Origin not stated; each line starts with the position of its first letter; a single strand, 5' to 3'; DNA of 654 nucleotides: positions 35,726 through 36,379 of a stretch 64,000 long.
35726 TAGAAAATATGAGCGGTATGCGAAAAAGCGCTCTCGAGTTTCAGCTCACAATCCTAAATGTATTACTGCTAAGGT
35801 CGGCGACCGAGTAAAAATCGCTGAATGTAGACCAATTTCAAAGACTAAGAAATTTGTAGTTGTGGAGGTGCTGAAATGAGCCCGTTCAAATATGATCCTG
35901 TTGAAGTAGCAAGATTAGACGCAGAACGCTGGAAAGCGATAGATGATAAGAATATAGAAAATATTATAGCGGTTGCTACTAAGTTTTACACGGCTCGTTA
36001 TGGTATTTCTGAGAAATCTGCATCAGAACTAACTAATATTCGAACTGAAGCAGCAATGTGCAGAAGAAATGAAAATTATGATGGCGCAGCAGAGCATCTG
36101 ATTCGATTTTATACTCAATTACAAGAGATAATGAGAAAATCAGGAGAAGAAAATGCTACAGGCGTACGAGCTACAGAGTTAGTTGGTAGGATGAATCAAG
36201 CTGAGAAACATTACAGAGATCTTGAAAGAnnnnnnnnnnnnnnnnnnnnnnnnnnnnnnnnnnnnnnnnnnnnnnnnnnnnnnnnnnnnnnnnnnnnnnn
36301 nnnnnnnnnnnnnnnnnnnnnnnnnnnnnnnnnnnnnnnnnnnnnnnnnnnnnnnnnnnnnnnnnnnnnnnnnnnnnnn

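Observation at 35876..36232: Non-ribosomal ORF 1 embedded between S17 and L14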

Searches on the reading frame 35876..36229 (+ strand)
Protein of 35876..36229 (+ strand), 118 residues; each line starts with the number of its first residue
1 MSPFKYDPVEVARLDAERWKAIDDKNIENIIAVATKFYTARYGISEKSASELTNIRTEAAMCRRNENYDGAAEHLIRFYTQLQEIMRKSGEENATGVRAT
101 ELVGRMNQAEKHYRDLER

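Call 3: search_protein_families(library=pfam, proteins=[window:35876-36229:+], max_evalue=1)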
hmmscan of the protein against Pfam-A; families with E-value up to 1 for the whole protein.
window:35876-36229:+ (118 aa): 2 families
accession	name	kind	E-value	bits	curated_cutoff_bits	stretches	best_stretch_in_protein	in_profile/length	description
PF14747.11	DUF4473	-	0.015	16.3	25.9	1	42-91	14-65/78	Domain of unknown function (DUF4473)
PF22888.1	FIMAH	-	0.13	13.3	24.8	0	38-84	11-57/81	FIMAH domain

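Call 4: search_protein_families(library=ncbifam, proteins=[window:35876-36229:+], max_evalue=1)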
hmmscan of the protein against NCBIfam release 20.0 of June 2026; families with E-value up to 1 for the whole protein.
window:35876-36229:+ (118 aa): 0 families

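Call 5: search_solved_structures(query=window:35876-36229:+, max_evalue=10)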
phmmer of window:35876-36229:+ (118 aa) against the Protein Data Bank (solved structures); distinct sequences matched with E-value up to 10: 11.
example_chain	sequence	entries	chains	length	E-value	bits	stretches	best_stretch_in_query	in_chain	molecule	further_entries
7mfk_A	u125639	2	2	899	0.54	14.1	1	37-77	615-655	Alpha-N-acetylglucosaminidase family protein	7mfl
2vc9_A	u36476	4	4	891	0.54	14.1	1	37-77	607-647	ALPHA-N-ACETYLGLUCOSAMINIDASE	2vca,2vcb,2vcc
4a4a_A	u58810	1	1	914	0.55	14.1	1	37-77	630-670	ALPHA-N-ACETYLGLUCOSAMINIDASE FAMILY PROTEIN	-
7b5j_A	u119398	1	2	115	0.91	13.4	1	47-112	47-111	Anti-CRISPR associated (Aca) protein, Aca2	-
8w35_A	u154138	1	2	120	0.95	13.3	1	47-112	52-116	Anti-CRISPR associated (Aca) protein, Aca2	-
7vjo_B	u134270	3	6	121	0.98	13.3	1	47-112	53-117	anti-CRISPR-associated protein Aca2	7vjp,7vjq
9euf_F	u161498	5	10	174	0.98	13.3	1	29-70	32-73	Baseplate component | ORF60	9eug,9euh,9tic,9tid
6kp3_A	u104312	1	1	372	1.2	12.9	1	47-87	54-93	Programmed cell death 6-interacting protein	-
5wa1_A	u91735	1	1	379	1.3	12.9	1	47-87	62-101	Programmed cell death 6-interacting protein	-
5v3r_A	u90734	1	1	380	1.3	12.9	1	47-87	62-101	Programmed cell death 6-interacting protein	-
2oew_A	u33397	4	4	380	1.3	12.9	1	47-87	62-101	Programmed cell death 6-interacting protein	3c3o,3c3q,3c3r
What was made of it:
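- On Structural ribosomal protein: No Pfam, NCBIfam or PDB-sequence hit (calls 3, 4, 5).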

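Call 6: find_homologous_proteins(query=window:35876-36229:+, max_evalue=0.01)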
Query window:35876-36229:+ (118 aa): 1 proteins with E <= 0.01 among 11 candidates.
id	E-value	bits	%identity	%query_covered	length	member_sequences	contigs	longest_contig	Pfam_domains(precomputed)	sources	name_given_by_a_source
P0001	4.7e-71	254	100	100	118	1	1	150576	-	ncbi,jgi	-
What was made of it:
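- Tried and rejected: The word-indexed protein search with ORF1 alone found only ORF1 itself (call 6).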

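Call 8: find_encoding_contigs(protein=P0001, flank=10000)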
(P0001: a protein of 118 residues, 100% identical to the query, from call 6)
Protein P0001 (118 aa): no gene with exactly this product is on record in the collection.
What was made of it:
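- Tried and rejected: The exact-sequence contig look-up for ORF1 found no record (call 8).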

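Call 15: search_protein_representatives(protein=window:35876-36229:+)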
Query: 118 residues. Proteins with E-value up to 0.001 (for the whole library): 6; up to 1e-10: 1; up to 1e-30: 1. The best 6 are listed.
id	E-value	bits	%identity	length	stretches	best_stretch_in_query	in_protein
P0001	1.5e-71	253.9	100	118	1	1-118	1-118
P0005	2.6e-07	47.3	41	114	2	5-67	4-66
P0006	8.8e-06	42.4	44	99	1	1-86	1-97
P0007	2.4e-05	41.0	32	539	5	50-81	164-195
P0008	8.5e-05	39.2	27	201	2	3-84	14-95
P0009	1.1e-04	38.9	31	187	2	5-102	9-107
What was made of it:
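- Tried and rejected: The exhaustive phmmer search was needed to find homologues (call 15).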

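Call 17: search_protein_families(library=pfam, proteins=[P0005, P0006, P0008, P0009], max_evalue=1)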
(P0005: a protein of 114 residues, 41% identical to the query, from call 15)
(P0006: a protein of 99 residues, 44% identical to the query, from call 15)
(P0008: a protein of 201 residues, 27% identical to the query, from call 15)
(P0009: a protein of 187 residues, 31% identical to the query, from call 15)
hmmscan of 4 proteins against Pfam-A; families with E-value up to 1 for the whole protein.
P0005 (114 aa): 0 families

P0006 (99 aa): 0 families

P0008 (201 aa): 1 family
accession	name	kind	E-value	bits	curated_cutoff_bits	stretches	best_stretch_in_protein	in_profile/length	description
PF18288.6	FAA_hydro_N_2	-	0.11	13.4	25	0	78-102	41-68/78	Fumarylacetoacetase N-terminal domain 2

P0009 (187 aa): 3 families
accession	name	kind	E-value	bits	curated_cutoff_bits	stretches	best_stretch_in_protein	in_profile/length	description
PF03635.23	Vps35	-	0.0072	15.3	35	1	33-159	468-580/726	Vacuolar protein sorting-associated protein 35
PF24057.1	DUF7358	-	0.061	13.4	27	1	19-62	179-225/229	Domain of unknown function (DUF7358)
PF17672.6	FIMP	-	0.18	12.2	25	1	46-77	69-101/130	Fertilisation-influencing membrane protein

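Call 19: find_homologous_proteins(query=A1, max_evalue=0.01)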
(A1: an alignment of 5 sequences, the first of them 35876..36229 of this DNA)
Query A1 (5 sequences) (118 aa, profile of the alignment): 204 proteins with E <= 0.01 among 3579 candidates; the best 120 are listed.
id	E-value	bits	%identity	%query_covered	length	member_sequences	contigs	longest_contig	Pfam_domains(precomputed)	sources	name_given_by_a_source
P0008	3.5e-83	296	27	69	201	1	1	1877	-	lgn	-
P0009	8.8e-82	292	31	83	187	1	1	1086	-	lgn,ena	-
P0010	3.0e-61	225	23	77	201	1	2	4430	-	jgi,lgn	-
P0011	5.0e-58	214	26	69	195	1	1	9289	-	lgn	-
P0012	2.3e-51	192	24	66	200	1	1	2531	-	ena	-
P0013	5.7e-49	185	32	69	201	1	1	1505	-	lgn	-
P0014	9.1e-48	181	52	18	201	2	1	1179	-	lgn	-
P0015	8.6e-46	174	25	73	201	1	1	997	-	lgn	-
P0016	4.8e-45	172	27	69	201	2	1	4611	-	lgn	-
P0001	3.7e-39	153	100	100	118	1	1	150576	-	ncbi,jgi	-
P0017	9.2e-38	148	21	75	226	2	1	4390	-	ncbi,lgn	-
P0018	1.9e-37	147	21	75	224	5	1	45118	-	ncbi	ncbi:MAG: hypothetical protein U0610_28095 [bacterium]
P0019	1.2e-35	141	27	69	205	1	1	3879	-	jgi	-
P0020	1.6e-35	141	22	72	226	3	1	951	-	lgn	-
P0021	2.3e-35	140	26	84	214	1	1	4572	-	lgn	-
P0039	3.2e-32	130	19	77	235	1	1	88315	-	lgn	-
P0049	1.9e-30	124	-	-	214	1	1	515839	-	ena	-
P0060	2.4e-29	121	22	66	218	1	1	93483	-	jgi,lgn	-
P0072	1.4e-28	118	30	49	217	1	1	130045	-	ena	-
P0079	6.7e-28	116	25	49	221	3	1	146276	-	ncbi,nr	ncbi:MAG: hypothetical protein KF858_00890 [Candidatus Sumerlaeia bacterium]|nr:hypothetical protein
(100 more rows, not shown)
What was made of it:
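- The profile search returned more than 200 family members (call 19).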

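Call 21: find_encoding_contigs(protein=P0079, flank=6000, max_places=2)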
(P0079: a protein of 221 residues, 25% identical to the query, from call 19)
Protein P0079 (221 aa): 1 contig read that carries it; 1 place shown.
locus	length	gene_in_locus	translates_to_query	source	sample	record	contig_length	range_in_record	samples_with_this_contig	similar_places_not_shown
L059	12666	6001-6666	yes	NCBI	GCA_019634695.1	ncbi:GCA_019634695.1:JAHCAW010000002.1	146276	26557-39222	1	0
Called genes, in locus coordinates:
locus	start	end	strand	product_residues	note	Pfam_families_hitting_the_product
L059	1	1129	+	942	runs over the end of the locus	PF01326:PPDK_N, PF00391:PEP-utilizers, PF02896:PEP-utilizers_C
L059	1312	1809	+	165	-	PF00300:His_Phos_1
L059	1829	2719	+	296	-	-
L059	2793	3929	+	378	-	PF00255:GSHPx (weak), PF00578:AhpC-TSA, PF08534:Redoxin, PF00085:Thioredoxin (weak), PF13098:Thioredoxin_2 (faint), PF13905:Thioredoxin_8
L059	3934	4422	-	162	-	PF00293:NUDIX (weak)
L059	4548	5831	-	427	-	PF07690:MFS_1, PF11700:ATG22, PF07690:MFS_1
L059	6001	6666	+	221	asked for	-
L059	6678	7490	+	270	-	PF11967:RecO_N, PF02565:RecO_C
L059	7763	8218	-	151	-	PF01797:Y1_Tnp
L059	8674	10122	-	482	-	PF02310:B12-binding, PF04055:Radical_SAM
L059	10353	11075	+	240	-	PF04893:Yip1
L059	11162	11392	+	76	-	-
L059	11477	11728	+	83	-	PF03693:ParD_antitoxin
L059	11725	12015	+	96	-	PF05016:ParE_toxin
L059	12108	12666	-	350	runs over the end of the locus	PF00106:adh_short (weak), PF01073:3Beta_HSD, PF01370:Epimerase, PF02719:Polysacc_synt_2, PF04321:RmlD_sub_bind, PF07993:NAD_binding_4, PF16363:GDP_Man_Dehyd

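Call 22: find_encoding_contigs(protein=P0039, flank=6000, max_places=2)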
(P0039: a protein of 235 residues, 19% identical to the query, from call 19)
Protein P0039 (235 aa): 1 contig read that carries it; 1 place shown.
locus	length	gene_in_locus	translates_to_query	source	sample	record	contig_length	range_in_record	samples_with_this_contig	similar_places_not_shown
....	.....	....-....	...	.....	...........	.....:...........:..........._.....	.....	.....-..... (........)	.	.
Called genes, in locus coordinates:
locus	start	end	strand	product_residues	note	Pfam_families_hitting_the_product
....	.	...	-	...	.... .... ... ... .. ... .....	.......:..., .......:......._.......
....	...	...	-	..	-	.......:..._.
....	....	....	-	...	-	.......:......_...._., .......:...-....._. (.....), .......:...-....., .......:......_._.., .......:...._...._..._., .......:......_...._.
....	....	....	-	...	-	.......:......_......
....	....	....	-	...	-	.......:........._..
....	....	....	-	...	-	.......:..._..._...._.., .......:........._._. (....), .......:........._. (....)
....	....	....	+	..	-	-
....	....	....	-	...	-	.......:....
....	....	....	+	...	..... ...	-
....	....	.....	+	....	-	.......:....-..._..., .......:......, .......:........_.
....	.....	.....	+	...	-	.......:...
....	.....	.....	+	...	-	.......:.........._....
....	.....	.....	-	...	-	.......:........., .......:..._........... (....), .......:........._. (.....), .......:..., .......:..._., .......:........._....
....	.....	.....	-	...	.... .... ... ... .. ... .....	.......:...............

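Call 26: find_encoding_contigs(protein=P0011, flank=6000, max_places=3)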
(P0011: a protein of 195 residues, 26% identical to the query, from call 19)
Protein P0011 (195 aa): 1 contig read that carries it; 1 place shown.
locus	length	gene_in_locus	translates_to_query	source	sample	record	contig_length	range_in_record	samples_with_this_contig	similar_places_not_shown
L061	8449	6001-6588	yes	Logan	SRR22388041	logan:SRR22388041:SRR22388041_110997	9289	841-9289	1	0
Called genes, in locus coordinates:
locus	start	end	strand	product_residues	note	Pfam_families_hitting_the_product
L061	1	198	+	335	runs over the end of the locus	PF00044:Gp_dh_N, PF02800:Gp_dh_C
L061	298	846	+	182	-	PF18306:LDcluster4, PF03641:Lysine_decarbox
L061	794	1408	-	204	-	PF00753:Lactamase_B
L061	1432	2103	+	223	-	PF01791:DeoC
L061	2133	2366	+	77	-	-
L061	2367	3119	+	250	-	PF01791:DeoC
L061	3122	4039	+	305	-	PF00294:PfkB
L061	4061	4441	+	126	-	PF04430:DUF498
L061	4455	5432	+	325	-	PF13354:Beta-lactamase2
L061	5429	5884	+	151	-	PF00583:Acetyltransf_1, PF13673:Acetyltransf_10, PF13508:Acetyltransf_7, PF08445:FR47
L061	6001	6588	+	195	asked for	-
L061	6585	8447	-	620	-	?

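Call 27: find_encoding_contigs(protein=P0005, flank=6000, max_places=3)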
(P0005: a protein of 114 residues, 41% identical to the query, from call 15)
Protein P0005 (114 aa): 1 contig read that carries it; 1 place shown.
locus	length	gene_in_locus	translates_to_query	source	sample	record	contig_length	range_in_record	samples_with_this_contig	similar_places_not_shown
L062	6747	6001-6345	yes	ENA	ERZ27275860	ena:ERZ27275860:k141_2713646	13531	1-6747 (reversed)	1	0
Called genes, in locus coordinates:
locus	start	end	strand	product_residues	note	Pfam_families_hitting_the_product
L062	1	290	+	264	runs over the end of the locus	-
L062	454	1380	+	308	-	PF00297:Ribosomal_L3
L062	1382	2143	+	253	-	PF00573:Ribosomal_L4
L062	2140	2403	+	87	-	PF00276:Ribosomal_L23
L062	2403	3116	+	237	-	PF03947:Ribosomal_L2_C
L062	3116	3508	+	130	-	PF00203:Ribosomal_S19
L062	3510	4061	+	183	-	PF00237:Ribosomal_L22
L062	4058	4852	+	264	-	PF07650:KH_2, PF00189:Ribosomal_S3_C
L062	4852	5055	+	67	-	PF00831:Ribosomal_L29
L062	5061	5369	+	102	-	PF01253:SUI1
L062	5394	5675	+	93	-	PF01868:RNase_P-MRP_p29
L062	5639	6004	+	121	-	PF00366:Ribosomal_S17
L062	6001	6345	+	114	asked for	-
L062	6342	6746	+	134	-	PF00238:Ribosomal_L14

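Call 28: find_encoding_contigs(protein=P0006, flank=6000, max_places=3)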
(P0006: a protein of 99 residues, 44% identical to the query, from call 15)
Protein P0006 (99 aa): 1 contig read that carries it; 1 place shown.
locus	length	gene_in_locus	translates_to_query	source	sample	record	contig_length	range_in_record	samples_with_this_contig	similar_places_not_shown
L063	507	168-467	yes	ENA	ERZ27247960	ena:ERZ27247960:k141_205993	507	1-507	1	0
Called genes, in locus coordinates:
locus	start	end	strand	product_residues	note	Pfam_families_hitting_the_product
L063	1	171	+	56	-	?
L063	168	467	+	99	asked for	-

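Call 31: predict_structure(alignment_id=A2)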
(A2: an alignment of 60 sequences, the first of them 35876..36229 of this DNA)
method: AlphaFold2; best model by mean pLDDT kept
length: 118 residues; sequences in the alignment: 60
mean_pLDDT: 84.9   pTM: 0.73
mean pLDDT of the five models: 84.9, 83.4, 83.3, 81.1, 79.9
residues with pLDDT >= 90: 63; 70-90: 40; 50-70: 12; < 50: 3
segments of 3 or more residues with pLDDT < 50: 93-95
pLDDT, mean of each block of 10 residues (from residue 1): 80 93 91 94 92 93 90 92 86 55 76 75
secondary structure, 60 per line:
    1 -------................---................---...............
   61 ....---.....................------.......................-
elements in order: H8-23 H27-42 H46-64 H68-88 H95-117
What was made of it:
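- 36143..36229 (+): Residues 90-118: a lower-confidence linker plus a C-terminal helix. It is specific to the window's version and may be a remnant of the last helix of repeat 2. pLDDT falls to 55-76 here (call 31).
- Checked: It is all-helical: the AlphaFold2 model has five helices and mean pLDDT 84.9 (call 31).
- The structure model is confident (call 31).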

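Call 34: find_related_loci(query=A3, collection=metagenome_contigs, flank=6000)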
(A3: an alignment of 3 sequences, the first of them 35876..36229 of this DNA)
Query A3 (118 aa) in metagenome_contigs; peptide patterns used: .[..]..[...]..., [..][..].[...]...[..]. (x = any residue, [..] = any of these).
404 stretches matched a pattern; 1 encode a relative of the query (tblastn E <= 1e-3); 1 distinct loci.
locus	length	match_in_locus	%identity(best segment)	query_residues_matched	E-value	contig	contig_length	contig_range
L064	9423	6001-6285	35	1-84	4e-13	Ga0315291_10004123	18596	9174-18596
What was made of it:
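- Tried and rejected: The metagenome scan with the archaeal alignment returned only one locus (call 34).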

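Call 36: fold_search(model_id=the predicted structure, library=pdb)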
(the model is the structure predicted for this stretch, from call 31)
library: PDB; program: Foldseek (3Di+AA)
matches with E <= 10: 305; with E <= 0.001: 0
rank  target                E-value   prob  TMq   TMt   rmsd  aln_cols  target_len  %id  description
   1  6xr2_C                6.2e-01  0.54  0.37  0.29   8.7       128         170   19  Computationally designed right-handed alpha/alpha homotrimeric toroid with 3 repeats per subunit (released 2021-07-14)
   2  1elw_B                1.1e+00  0.51  0.34  0.35   8.9       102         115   15  Crystal structure of the TPR1 domain of HOP in complex with a HSC70 peptide (released 2000-04-26)
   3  1kt1                  1.1e+00  0.25  0.30  0.12  11.7       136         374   15  Structure of the Large FKBP-like Protein, FKBP51, Involved in Steroid Receptor Complexes (released 2003-02-04)
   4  7l7i_C                1.2e+00  0.23  0.29  0.12  10.2       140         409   14  Cryo-EM structure of Hsp90:FKBP51:p23 closed-state complex (released 2021-08-25)
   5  6xr2_B                1.2e+00  0.44  0.37  0.29   7.9       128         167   19  Computationally designed right-handed alpha/alpha homotrimeric toroid with 3 repeats per subunit (released 2021-07-14)
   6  8e0n_E                1.3e+00  0.54  0.42  0.32   8.9       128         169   16  Homotrimeric variant of tcTRP9, BGL18 (released 2023-04-12)
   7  8e0n_F                1.4e+00  0.54  0.39  0.29   7.8       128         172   16  Homotrimeric variant of tcTRP9, BGL18 (released 2023-04-12)
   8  5hi7                  1.5e+00  0.38  0.36  0.14   7.1       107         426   14  Co-crystal structure of human SMYD3 with an aza-SAH compound (released 2016-03-30)
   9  7rdr_A                1.5e+00  0.38  0.31  0.10  12.1       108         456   20  Circular tandem repeat protein with novel repeat topology and enhanced subunit contact surfaces (released 2021-09-01)
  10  4j8f                  1.5e+00  0.14  0.25  0.08  13.2       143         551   10  Crystal structure of a fusion protein containing the NBD of Hsp70 and the middle domain of Hip (released 2013-07-03)
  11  7bqr_MODEL_1_A        1.5e+00  0.72  0.48  0.42   7.4       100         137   17  Solution NMR structure of fold-K Mussoc; de novo designed protein with an asymmetric all-alpha topology (released 2021-04-07)
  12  4cgv_A                1.6e+00  0.28  0.36  0.34   9.9       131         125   12  First TPR of Spaghetti (RPAP3) bound to HSP90 peptide SRMEEVD (released 2014-05-14)
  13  2fbn_A                1.6e+00  0.20  0.30  0.25  10.6       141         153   11  Plasmodium falciparum putative FK506-binding protein PFL2275c, C-terminal TPR-containing domain (released 2006-01-24)
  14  3gw4_B                1.8e+00  0.44  0.39  0.26   6.6       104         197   16  Crystal structure of uncharacterized protein from Deinococcus radiodurans. Northeast Structural Genomics Consortium Ta (released 2009-04-21)
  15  6vfh_A                1.8e+00  0.23  0.30  0.30  10.5       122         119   11  De novo designed tetrahedral nanoparticle T33_dn10 (released 2020-08-12)
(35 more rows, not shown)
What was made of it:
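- On TPR / helical-repeat peptide-binding domains: The TPR domains listed have E of 1 or more (call 36).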

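Call 37: search_protein_families(library=pfam, alignment_id=A2, max_evalue=0.1)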
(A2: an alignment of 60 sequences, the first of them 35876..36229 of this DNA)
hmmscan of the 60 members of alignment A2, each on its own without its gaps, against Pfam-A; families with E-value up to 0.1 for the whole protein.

A. member 1, window:35876-36229:+ (118 aa): 1 family
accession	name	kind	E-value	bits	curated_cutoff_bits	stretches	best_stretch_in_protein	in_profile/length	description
PF14747.11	DUF4473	-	0.015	16.3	25.9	0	42-91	14-65/78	Domain of unknown function (DUF4473)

B. families by the number of members that match (of 60 scanned): 19 families
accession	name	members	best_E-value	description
PF21234.2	Phosphatase-like_N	2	0.0032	Protein-tyrosine-phosphatase-like, N-terminal domain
PF17221.8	COMMD1_N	2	0.0093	COMMD1 N-terminal domain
PF03635.23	Vps35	1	0.0072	Vacuolar protein sorting-associated protein 35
PF09687.15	PRESAN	1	0.0095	Plasmodium RESA N-terminal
PF25601.1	AAA_lid_14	1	0.011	AAA+ ATPase lid domain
PF14747.11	DUF4473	1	0.015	Domain of unknown function (DUF4473)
PF14410.12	GH-E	1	0.022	HNH/ENDO VII superfamily nuclease with conserved GHE residues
PF19938.4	DUF6400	1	0.027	Family of unknown function (DUF6400)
PF09664.16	DUF2399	1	0.027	Protein of unknown function C-terminus (DUF2399)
PF15978.11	TnsD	1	0.038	Tn7-like transposition protein D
PF25607.1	DUF7939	1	0.043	Domain of unknown function (DUF7939)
PF09435.16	DUF2015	1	0.052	Fungal protein of unknown function (DUF2015)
PF20554.3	DUF6766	1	0.055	Domain of unknown function (DUF6766)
PF24057.1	DUF7358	1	0.061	Domain of unknown function (DUF7358)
PF13491.11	FtsK_4TM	1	0.068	4TM region of DNA translocase FtsK/SpoIIIE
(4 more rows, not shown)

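Call 38: search_solved_structures(query=A2, max_evalue=1)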
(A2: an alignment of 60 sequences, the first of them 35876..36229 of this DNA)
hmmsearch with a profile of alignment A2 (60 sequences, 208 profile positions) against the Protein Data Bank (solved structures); distinct sequences matched with E-value up to 1: 5.
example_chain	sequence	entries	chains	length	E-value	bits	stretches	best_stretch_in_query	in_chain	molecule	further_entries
5c4q_A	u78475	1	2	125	0.36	13.3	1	79-123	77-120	Bromodomain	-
3dew_A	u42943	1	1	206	0.49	12.8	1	55-136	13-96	Transcriptional regulator, TetR family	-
2nqo_A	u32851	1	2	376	0.89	11.9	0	33-125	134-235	Gamma-glutamyltranspeptidase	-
2qm6_A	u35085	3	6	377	0.89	11.9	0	33-125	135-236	Gamma-glutamyltranspeptidase | Gamma-glutamyltranspeptidase (Ggt) Large subunit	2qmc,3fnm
5bpk_A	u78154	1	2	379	0.9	11.9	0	33-125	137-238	Gamma-glutamyltranspeptidase (Ggt)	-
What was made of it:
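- Tried and rejected: PDB sequence searches with ORF1 alone and with the family profile (calls 5, 38).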

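Call 43: find_encoding_contigs(protein=P0049, flank=5000, max_places=1)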
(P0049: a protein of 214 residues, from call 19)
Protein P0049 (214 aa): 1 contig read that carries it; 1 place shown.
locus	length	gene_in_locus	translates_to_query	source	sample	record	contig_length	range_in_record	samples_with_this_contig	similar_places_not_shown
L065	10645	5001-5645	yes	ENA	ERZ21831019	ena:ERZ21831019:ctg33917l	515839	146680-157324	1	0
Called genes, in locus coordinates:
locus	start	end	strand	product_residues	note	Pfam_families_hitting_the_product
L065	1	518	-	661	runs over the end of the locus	PF08305:NPCBM, PF05345:He_PIG, PF16499:Melibiase_2, PF17450:Melibiase_2_C (weak), PF17801:Melibiase_C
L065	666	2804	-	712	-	PF20957:GxGYxYP_N_2nd (weak), PF14323:GxGYxYP_C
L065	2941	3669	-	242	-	PF04474:DUF554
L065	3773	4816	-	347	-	PF00069:Pkinase, PF07714:PK_Tyr_Ser-Thr, PF03109:ABC1 (faint)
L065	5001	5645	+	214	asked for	-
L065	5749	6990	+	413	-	-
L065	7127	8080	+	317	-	PF07963:N_methyl, PF07596:SBP_bac_10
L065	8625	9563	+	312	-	-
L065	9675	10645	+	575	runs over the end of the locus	PF01055:Glyco_hydro_31_2nd, PF21365:Glyco_hydro_31_3rd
